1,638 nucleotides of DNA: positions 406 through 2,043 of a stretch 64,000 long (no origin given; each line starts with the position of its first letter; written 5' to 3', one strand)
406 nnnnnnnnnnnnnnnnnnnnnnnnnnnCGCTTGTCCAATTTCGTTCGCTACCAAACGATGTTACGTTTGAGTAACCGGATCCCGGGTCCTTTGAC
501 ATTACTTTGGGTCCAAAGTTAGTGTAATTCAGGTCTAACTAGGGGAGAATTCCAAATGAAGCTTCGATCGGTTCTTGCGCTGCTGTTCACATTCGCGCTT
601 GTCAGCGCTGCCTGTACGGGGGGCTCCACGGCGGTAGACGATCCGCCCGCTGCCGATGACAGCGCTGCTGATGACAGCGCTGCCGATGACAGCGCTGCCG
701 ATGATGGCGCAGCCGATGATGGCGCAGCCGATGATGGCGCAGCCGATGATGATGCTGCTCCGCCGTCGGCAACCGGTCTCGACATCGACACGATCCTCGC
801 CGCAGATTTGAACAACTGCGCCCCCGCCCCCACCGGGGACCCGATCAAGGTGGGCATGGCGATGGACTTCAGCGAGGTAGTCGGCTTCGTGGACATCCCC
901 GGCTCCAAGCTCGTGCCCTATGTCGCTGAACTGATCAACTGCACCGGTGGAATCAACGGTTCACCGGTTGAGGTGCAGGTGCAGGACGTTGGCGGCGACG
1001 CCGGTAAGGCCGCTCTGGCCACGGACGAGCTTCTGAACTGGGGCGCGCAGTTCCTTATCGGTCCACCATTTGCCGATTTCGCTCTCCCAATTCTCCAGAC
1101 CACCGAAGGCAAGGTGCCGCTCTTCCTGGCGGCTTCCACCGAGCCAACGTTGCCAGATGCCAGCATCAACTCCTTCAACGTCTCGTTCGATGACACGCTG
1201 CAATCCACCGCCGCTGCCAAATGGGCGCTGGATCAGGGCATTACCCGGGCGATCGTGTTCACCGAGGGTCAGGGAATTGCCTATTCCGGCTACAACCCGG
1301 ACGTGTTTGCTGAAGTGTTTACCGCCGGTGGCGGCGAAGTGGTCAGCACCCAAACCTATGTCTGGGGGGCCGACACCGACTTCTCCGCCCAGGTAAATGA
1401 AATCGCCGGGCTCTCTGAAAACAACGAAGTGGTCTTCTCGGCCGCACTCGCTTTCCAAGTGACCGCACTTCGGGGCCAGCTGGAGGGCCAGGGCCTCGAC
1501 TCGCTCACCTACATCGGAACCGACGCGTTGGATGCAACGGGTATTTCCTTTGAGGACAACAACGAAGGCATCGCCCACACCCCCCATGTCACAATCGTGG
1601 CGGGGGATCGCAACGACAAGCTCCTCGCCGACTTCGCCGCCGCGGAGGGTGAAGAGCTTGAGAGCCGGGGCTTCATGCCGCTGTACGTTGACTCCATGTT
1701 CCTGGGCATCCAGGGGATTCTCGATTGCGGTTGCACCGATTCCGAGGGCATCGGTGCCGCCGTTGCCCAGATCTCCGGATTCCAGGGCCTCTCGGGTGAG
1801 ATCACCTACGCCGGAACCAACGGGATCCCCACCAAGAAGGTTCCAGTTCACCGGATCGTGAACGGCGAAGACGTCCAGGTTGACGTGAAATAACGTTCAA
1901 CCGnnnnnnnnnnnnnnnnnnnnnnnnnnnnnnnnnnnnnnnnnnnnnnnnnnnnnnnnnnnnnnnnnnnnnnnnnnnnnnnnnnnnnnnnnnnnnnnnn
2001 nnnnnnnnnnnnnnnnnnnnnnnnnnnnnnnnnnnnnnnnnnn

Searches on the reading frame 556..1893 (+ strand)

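Call 7: search_protein_families(library=pfam, proteins=[window:556-1893:+])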
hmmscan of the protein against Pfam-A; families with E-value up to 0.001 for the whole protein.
window:556-1893:+ (445 aa): 2 families
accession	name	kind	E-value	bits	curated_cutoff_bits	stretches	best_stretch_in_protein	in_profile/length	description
PF13458.12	Peripla_BP_6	-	2.3e-30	106.9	31.7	1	96-436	1-341/343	Periplasmic binding protein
PF13433.12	Peripla_BP_5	-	2.4e-07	30.6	27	1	118-434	22-336/363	Periplasmic binding protein domain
